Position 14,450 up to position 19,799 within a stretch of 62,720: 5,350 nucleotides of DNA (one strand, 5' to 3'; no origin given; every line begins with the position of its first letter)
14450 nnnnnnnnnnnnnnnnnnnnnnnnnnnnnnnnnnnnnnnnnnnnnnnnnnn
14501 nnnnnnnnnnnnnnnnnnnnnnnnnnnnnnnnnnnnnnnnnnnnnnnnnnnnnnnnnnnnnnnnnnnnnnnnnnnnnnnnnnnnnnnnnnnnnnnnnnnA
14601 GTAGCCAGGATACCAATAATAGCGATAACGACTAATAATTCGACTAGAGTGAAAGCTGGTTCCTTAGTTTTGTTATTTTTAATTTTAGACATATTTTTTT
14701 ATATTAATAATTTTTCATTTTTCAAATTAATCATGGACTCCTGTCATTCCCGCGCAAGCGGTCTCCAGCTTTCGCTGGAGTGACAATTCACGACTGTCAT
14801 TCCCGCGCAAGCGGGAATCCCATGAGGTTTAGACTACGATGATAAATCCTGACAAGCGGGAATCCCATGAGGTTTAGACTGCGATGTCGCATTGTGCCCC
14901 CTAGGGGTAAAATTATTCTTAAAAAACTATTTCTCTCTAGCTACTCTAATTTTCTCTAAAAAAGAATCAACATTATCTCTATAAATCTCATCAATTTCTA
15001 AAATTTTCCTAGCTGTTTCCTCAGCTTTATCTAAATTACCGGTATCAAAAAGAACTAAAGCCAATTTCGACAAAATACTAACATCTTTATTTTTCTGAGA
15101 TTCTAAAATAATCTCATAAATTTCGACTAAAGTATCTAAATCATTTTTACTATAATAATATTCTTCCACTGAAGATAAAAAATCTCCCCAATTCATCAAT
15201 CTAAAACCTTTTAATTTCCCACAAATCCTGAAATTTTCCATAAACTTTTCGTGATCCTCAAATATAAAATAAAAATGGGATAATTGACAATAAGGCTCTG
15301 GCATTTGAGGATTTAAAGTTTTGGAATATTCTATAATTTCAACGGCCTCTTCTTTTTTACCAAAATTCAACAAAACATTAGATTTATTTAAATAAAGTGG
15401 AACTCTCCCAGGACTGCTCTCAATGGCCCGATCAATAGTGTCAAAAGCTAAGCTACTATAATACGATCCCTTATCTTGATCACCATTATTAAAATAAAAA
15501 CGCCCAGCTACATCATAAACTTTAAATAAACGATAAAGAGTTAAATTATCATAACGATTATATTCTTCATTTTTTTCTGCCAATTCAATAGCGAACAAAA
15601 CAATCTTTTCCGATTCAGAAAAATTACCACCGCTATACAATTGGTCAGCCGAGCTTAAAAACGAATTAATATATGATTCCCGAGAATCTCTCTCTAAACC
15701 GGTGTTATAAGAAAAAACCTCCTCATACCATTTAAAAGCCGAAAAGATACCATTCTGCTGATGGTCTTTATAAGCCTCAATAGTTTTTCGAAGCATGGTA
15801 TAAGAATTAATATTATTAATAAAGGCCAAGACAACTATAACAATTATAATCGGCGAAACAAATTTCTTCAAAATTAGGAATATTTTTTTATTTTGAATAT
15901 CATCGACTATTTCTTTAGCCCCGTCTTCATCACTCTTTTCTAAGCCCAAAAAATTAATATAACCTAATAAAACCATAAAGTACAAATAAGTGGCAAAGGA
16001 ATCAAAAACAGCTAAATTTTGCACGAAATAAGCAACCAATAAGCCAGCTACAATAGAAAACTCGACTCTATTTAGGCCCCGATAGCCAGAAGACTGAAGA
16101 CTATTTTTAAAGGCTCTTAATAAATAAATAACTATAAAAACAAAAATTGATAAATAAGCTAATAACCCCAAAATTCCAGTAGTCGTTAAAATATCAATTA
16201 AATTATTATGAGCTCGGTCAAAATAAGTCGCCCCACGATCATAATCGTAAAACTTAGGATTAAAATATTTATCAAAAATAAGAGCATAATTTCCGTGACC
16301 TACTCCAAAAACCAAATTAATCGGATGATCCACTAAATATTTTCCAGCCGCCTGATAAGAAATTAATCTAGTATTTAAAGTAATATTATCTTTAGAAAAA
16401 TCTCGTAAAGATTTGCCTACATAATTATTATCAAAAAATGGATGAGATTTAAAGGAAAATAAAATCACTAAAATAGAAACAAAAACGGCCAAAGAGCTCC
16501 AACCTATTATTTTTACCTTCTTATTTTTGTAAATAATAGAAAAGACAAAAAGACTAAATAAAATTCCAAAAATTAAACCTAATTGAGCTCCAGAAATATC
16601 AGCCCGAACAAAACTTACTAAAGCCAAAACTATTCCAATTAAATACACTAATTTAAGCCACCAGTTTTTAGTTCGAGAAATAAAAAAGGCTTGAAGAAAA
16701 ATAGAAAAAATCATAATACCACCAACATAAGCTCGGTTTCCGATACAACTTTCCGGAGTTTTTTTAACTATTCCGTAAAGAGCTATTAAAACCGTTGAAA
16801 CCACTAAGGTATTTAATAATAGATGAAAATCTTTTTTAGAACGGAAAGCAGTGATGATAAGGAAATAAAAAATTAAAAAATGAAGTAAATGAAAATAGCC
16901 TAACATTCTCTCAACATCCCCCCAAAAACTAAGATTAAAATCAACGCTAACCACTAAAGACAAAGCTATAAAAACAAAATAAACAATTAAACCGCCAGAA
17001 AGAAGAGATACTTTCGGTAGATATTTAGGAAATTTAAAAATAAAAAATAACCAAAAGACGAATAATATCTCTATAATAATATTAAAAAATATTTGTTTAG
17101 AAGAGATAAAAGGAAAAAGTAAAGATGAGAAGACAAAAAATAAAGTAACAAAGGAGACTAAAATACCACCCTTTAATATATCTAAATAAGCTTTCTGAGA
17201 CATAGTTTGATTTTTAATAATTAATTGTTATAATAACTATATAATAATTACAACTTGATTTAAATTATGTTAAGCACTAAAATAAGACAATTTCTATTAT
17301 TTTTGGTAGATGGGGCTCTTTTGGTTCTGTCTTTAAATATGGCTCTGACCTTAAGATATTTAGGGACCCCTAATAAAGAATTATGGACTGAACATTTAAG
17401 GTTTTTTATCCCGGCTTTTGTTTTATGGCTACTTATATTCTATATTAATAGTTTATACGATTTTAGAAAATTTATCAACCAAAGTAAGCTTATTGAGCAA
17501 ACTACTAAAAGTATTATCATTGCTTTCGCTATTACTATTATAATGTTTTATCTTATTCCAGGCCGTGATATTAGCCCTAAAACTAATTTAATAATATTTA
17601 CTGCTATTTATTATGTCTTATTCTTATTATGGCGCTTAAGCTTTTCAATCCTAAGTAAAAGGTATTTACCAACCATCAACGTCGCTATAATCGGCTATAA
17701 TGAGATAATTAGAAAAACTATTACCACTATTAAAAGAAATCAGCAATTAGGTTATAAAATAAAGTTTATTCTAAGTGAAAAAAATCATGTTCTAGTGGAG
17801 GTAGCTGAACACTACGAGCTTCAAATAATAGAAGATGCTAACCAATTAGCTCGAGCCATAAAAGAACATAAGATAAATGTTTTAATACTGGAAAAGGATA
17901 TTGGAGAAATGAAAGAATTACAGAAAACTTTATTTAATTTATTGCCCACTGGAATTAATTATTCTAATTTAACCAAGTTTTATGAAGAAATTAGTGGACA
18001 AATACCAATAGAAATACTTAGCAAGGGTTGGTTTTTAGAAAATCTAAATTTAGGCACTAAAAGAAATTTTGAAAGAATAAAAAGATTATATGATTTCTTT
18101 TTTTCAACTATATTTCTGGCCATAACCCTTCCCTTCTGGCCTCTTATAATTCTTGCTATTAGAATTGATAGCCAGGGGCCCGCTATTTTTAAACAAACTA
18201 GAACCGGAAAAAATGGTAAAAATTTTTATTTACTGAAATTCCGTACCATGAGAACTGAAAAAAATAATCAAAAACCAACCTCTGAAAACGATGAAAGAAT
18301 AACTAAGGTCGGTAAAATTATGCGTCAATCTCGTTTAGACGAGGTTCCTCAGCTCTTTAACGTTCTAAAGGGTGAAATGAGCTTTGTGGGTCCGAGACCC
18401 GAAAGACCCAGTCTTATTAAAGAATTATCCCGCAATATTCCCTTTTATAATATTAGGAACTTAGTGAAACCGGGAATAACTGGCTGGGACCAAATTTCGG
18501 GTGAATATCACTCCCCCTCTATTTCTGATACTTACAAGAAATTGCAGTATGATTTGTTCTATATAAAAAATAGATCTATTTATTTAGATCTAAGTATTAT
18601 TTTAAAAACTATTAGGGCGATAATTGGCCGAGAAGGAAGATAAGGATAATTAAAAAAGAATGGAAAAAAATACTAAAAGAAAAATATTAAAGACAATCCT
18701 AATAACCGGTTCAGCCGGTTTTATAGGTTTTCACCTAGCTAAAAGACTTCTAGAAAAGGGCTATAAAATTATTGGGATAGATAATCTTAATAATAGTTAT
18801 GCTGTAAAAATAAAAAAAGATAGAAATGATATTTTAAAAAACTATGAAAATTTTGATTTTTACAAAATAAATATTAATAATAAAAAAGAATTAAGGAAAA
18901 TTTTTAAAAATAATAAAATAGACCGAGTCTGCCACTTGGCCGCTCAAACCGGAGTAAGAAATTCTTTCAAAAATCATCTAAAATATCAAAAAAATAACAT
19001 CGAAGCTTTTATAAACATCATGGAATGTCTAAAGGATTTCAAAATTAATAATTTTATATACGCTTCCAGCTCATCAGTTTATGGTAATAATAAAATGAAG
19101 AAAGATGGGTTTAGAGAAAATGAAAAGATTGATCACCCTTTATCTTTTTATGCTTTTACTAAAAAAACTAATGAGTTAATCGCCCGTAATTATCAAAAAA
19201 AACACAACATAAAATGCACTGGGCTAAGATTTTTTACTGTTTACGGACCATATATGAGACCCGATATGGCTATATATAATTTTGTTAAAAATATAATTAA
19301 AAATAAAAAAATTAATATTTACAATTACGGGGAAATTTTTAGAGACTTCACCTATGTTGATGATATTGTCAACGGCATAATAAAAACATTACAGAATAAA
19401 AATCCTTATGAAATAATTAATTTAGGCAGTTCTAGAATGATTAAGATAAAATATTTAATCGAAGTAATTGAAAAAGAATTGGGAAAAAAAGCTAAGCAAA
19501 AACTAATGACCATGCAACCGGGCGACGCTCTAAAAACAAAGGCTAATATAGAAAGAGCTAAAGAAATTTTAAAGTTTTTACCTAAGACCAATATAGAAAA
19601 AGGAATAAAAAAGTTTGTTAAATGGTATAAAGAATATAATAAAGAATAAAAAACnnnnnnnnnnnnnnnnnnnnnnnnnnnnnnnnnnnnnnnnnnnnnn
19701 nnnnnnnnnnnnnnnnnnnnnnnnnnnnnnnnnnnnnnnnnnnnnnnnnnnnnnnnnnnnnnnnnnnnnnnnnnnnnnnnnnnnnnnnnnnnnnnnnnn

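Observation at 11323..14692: Tandem pilin array with a shared stalk and swapped lectin-fold tips: mosaic genes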

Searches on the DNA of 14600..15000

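Call 45: search_rna_families(source=window, start=14600, end=15000, threshold=evalue, max_evalue=1)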
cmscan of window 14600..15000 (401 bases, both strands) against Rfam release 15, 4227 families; matches with E-value up to 1: 2.
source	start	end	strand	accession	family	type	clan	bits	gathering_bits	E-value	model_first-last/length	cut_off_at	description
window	14780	14850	+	RF02748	FtrB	Gene; sRNA;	-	22.2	66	0.23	1-115/115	no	Francisella sRNA B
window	14874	15000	-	RF01295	SCARNA7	Gene; snRNA; snoRNA; scaRNA;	-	12.9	65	0.39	1-330/330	no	Small Cajal body-specific RNA 7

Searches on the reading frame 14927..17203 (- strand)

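Call 41: search_protein_families(library=pfam, proteins=[window:14927-17203:-], max_evalue=0.001)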
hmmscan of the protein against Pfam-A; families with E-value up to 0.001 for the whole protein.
window:14927-17203:- (758 aa): 6 families
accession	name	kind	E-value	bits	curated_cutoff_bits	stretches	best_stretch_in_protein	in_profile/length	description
PF04932.20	Wzy_C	-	7.3e-14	52.2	31.7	1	191-351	3-149/149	O-Antigen ligase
PF13181.12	TPR_8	-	9.4e-10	38.3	25.7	0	710-739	3-32/34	Tetratricopeptide repeat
PF13424.12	TPR_12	-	1.6e-05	25.4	30.1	0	670-739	7-76/77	Tetratricopeptide repeat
PF07719.23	TPR_2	-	4.5e-05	23.7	27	0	710-738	3-31/34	Tetratricopeptide repeat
PF13431.12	TPR_17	-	0.00012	22.5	24.4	0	591-621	3-33/34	Tetratricopeptide repeat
PF14559.12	TPR_19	-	0.0006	20.5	25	0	704-738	21-55/68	Tetratricopeptide repeat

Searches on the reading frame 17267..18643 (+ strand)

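Call 41: search_protein_families(library=pfam, proteins=[window:17267-18643:+], max_evalue=0.001)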
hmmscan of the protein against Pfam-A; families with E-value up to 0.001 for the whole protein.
window:17267-18643:+ (458 aa): 2 families
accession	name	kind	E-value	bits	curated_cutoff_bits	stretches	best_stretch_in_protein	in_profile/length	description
PF02397.22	Bac_transf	-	2e-62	210.3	27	1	272-453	1-178/179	Bacterial sugar transferase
PF13727.12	CoA_binding_3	-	3.6e-08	34.1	25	1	64-208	6-147/175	CoA-binding domain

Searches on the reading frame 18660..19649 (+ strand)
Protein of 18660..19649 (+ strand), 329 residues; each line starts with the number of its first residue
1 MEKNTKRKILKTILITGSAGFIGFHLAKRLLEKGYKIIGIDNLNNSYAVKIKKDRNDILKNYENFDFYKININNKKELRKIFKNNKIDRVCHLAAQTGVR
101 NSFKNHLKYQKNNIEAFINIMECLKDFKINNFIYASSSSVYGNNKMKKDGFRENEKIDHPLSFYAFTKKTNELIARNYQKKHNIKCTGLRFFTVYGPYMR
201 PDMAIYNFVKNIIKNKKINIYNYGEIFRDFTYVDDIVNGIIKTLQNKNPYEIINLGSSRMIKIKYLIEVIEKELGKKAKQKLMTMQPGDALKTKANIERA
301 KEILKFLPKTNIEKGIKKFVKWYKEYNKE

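Call 41: search_protein_families(library=pfam, proteins=[window:18660-19649:+], max_evalue=0.001)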
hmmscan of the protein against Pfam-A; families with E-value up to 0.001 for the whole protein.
window:18660-19649:+ (329 aa): 9 families
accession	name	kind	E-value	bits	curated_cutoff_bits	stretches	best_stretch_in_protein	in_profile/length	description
PF01370.27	Epimerase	-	1.1e-56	192.3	20.9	1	13-256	1-240/240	NAD dependent epimerase/dehydratase family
PF16363.11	GDP_Man_Dehyd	-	6.7e-56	190.6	27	1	14-318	1-331/332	GDP-mannose 4,6 dehydratase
PF01073.25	3Beta_HSD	-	5.8e-20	71.9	22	1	14-242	1-227/280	3-beta hydroxysteroid dehydrogenase/isomerase family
PF04321.23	RmlD_sub_bind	-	1.2e-15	57.8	27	1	12-249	2-202/287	RmlD substrate binding domain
PF02719.21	Polysacc_synt_2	-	1e-14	54.8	20.2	1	13-284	1-262/293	Polysaccharide biosynthesis protein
PF07993.18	NAD_binding_4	-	4.5e-09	36.3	20.1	1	15-201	1-211/258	Male sterility protein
PF00106.31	adh_short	-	1e-06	28.8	26.6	1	11-120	1-107/195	short chain dehydrogenase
PF08659.16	KR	-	0.00022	21.6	22.6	1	12-143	2-143/180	KR domain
PF09743.14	E3_UFM1_ligase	-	0.00024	21.3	23.2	1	207-304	89-181/272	E3 UFM1-protein ligase 1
